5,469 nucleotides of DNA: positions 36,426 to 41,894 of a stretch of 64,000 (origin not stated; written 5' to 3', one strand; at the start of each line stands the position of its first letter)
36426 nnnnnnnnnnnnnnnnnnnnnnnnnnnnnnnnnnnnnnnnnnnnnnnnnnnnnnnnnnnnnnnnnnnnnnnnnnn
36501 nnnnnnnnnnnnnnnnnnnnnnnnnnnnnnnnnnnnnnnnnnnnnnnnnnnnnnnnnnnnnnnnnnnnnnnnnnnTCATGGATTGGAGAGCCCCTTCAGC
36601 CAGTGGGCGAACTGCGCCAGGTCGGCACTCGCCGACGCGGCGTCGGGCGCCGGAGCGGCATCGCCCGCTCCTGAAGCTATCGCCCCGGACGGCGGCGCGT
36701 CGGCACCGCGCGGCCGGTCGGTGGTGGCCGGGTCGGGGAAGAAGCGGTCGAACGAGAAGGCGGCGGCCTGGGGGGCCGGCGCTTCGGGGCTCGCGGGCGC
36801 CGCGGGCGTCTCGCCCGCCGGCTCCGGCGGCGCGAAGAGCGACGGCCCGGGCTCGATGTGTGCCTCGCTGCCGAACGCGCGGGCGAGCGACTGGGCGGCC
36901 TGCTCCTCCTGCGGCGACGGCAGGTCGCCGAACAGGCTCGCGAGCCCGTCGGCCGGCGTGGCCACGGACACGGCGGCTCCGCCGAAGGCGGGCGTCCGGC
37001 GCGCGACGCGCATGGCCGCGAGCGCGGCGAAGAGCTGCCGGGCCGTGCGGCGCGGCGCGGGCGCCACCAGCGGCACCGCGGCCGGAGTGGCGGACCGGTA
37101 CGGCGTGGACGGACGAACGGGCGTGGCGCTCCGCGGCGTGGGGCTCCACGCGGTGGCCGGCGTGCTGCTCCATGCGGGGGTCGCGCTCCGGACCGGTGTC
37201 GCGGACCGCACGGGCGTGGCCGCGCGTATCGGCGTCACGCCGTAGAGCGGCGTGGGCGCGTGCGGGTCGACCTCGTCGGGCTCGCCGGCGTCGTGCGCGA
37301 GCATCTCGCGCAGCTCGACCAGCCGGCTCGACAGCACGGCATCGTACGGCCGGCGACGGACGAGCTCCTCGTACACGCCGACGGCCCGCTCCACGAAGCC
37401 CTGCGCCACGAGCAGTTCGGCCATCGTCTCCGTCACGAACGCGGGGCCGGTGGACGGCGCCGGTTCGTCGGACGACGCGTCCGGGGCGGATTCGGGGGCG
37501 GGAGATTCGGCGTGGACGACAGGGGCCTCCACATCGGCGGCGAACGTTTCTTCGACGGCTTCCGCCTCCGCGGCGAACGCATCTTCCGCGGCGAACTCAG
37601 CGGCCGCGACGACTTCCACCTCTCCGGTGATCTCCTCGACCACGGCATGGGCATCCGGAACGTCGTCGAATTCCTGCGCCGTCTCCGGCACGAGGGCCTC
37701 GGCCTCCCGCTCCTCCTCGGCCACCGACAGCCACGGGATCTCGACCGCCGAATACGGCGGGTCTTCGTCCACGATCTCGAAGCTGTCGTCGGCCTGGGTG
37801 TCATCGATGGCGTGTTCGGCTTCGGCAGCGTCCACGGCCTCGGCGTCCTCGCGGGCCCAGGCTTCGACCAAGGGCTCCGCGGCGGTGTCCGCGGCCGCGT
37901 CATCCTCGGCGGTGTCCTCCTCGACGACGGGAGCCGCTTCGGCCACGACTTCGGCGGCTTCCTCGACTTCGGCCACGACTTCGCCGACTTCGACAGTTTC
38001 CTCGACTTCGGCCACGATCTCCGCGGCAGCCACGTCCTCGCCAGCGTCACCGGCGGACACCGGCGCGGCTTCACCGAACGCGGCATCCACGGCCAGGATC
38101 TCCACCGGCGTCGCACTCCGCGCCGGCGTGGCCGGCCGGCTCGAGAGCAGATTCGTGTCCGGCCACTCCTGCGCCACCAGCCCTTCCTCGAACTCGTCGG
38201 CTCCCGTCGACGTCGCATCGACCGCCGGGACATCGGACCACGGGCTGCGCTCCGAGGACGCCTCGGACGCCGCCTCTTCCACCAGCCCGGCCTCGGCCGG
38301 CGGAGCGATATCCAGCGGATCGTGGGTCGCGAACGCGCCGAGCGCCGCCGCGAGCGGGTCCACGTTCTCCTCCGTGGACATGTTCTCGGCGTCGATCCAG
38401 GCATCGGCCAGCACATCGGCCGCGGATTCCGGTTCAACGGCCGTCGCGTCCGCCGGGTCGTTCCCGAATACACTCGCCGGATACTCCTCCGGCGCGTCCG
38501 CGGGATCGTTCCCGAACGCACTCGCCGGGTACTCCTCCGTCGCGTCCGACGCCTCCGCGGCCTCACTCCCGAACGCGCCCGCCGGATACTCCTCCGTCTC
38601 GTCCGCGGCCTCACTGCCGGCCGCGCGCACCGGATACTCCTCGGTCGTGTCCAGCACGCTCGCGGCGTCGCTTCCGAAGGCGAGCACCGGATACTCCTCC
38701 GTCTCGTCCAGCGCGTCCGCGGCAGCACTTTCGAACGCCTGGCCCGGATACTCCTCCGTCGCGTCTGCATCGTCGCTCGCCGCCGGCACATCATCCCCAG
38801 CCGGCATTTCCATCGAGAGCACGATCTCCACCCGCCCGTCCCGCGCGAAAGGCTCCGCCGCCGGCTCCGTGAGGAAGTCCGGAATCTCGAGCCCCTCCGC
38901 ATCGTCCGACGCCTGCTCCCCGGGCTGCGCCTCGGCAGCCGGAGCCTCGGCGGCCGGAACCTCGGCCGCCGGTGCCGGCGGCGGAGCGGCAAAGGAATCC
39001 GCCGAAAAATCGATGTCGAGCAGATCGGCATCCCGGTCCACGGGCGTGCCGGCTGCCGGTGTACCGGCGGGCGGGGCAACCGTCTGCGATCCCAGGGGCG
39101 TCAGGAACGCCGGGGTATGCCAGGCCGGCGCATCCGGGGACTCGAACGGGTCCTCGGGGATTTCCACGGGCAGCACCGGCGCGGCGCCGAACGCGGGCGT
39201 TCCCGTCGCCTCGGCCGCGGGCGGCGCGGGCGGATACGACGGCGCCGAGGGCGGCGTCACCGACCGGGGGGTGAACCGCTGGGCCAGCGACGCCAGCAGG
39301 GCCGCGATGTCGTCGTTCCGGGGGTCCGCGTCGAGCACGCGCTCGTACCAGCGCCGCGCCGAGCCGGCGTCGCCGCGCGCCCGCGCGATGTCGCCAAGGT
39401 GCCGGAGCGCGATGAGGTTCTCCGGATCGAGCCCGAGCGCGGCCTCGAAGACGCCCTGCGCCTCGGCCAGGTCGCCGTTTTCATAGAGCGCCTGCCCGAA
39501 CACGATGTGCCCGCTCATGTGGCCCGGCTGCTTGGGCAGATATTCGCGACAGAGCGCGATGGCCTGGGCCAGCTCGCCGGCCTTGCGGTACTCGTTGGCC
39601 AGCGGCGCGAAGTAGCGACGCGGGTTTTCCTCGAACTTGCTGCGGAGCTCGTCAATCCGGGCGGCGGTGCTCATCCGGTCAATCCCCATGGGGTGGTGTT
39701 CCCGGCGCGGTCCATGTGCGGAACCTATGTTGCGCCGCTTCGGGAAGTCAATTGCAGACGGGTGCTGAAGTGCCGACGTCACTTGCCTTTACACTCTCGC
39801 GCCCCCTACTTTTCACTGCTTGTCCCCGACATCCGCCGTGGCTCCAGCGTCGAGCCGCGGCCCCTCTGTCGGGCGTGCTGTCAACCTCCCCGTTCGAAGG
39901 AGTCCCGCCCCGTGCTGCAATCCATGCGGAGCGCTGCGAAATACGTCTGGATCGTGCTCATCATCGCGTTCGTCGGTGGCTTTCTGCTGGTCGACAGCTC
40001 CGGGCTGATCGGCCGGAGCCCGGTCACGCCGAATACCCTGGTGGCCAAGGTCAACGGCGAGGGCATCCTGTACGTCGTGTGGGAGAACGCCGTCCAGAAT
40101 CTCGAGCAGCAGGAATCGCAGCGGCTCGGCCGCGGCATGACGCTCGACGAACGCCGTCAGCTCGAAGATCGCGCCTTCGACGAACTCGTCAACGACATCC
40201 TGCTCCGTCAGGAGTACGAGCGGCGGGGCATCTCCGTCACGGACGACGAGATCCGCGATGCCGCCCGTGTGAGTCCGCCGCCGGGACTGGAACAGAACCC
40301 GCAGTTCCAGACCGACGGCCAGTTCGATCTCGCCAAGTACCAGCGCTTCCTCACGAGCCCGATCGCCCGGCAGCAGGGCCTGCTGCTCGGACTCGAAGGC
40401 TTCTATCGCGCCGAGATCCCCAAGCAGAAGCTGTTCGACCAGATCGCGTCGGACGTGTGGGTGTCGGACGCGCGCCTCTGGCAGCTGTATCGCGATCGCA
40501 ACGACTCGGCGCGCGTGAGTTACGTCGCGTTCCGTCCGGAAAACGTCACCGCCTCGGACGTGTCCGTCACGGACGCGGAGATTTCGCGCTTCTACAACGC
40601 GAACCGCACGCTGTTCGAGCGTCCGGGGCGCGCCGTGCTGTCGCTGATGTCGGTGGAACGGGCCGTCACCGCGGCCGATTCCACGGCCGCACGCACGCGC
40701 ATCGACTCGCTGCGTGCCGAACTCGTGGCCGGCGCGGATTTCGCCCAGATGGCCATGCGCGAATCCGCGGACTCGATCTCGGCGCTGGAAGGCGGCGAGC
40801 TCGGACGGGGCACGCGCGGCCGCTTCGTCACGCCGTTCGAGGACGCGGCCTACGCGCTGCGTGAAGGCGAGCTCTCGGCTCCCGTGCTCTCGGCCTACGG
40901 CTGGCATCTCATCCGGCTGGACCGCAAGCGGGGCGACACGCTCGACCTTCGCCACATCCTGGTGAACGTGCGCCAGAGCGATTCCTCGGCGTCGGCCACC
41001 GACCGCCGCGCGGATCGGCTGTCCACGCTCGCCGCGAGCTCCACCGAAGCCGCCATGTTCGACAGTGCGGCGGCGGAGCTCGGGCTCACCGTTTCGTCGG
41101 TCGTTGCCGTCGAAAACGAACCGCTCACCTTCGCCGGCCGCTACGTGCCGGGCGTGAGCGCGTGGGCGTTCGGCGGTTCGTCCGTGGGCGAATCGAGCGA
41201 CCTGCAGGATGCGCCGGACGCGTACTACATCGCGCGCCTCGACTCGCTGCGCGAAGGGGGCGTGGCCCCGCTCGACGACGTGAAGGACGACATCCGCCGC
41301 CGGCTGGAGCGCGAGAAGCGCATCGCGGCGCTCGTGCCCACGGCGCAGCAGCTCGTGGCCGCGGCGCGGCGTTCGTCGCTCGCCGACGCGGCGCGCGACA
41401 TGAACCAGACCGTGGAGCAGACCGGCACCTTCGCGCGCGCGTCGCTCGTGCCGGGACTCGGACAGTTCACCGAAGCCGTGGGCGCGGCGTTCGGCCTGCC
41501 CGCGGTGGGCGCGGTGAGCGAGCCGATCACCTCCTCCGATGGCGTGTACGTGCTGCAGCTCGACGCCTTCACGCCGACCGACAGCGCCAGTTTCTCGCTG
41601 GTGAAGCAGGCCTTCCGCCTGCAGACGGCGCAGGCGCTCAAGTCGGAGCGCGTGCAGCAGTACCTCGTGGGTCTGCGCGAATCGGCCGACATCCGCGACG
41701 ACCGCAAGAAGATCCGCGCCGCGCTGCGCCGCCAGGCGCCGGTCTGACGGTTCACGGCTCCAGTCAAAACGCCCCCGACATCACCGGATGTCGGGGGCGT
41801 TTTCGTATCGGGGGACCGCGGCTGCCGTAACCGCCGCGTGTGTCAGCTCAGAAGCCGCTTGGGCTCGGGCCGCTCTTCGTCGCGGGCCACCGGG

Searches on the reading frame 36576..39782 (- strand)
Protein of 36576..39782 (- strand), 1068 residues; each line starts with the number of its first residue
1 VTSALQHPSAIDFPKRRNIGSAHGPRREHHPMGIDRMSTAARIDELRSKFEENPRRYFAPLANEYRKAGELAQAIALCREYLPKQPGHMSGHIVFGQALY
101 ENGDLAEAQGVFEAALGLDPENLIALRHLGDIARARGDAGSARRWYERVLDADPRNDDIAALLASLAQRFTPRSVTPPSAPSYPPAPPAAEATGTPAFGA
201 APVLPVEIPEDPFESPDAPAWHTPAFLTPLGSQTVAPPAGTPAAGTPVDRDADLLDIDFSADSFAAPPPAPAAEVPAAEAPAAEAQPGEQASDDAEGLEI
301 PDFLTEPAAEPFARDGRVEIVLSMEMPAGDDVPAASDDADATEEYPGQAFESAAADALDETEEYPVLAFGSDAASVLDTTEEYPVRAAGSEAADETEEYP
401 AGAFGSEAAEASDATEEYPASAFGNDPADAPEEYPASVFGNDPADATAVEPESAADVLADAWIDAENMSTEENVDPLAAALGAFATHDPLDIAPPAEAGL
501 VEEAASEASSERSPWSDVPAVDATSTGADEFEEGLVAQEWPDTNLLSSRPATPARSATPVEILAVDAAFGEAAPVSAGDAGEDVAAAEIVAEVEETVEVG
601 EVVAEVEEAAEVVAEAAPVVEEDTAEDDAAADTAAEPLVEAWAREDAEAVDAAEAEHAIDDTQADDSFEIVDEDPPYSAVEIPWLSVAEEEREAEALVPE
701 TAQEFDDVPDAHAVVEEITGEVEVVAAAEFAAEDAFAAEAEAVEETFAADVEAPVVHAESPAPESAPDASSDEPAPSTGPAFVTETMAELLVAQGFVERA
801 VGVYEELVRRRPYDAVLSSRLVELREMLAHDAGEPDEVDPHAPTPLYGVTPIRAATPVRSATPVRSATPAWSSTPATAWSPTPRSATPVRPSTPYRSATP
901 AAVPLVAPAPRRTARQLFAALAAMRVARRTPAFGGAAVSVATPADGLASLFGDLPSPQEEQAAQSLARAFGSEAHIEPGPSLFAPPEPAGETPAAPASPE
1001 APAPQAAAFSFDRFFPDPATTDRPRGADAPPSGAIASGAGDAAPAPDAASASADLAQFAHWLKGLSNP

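Call 15: search_protein_families(library=pfam, proteins=[window:36576-39782:-], max_evalue=0.01)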
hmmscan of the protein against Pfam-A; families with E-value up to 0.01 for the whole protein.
window:36576-39782:- (1068 aa): 14 families
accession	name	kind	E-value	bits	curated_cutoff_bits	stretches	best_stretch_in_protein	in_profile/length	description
PF13428.12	TPR_14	-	7.6e-14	51.3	23.5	2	96-131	8-43/44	Tetratricopeptide repeat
PF07719.23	TPR_2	-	5.7e-12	45.2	27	1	96-122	8-34/34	Tetratricopeptide repeat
PF13432.12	TPR_16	-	3.3e-11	43.8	32.7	1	95-156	3-64/65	Tetratricopeptide repeat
PF14559.12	TPR_19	-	1.4e-09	38.6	25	1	99-166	1-68/68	Tetratricopeptide repeat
PF13424.12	TPR_12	-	9.5e-07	29.4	30.1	0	120-153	42-75/77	Tetratricopeptide repeat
PF13176.12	TPR_7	-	1.4e-06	28.4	27.9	0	125-157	1-33/36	Tetratricopeptide repeat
PF13181.12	TPR_8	-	7.2e-06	26.2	25.7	0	95-122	7-34/34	Tetratricopeptide repeat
PF00515.34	TPR_1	-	5.8e-05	23.2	27.8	0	96-122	8-34/34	Tetratricopeptide repeat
PF23914.1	TPR_CcmH_CycH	-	7.4e-05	23.1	42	1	73-166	34-130/158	Cytochrome c-type biogenesis protein H TPR domain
PF13414.12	TPR_11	-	0.00017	21.7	26.8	0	96-131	1-36/42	TPR repeat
PF06131.16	DUF963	-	0.0003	20.6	21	1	845-875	6-36/36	Schizosaccharomyces pombe repeat of unknown function (DUF963)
PF24575.1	TPR_Slam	-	0.00037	21.3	35.2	0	65-111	57-103/104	Surface lipoprotein assembly modifier, N-terminal TPR repeats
PF13634.11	Nucleoporin_FG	-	0.0013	20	32.2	0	398-445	38-79/90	Nucleoporin FG repeat region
PF13431.12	TPR_17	-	0.006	17.2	24.4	0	146-167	2-23/34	Tetratricopeptide repeat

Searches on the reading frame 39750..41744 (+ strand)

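Call 83: search_protein_families(library=pfam, proteins=[window:39750-41744:+], max_evalue=0.000001)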
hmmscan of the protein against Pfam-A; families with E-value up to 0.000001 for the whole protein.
window:39750-41744:+ (665 aa): 5 families
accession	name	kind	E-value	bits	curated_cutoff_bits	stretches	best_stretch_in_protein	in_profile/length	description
PF13623.11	SurA_N_2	-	1.3e-28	100.2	28.5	1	56-201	1-145/145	SurA-like N-terminal domain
PF13145.12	Rotamase_2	-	1.8e-27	97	27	1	273-395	1-110/121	PPIC-type PPIASE domain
PF00639.27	Rotamase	-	6.2e-24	85.2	21.7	1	300-391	4-96/97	PPIC-type PPIASE domain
PF13624.11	SurA_N_3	-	1.5e-22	80.6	27.2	1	56-203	2-140/162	SurA-like N-terminal domain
PF13616.12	Rotamase_3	-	1.6e-21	77.4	22.5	1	305-393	28-115/116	PPIC-type PPIASE domain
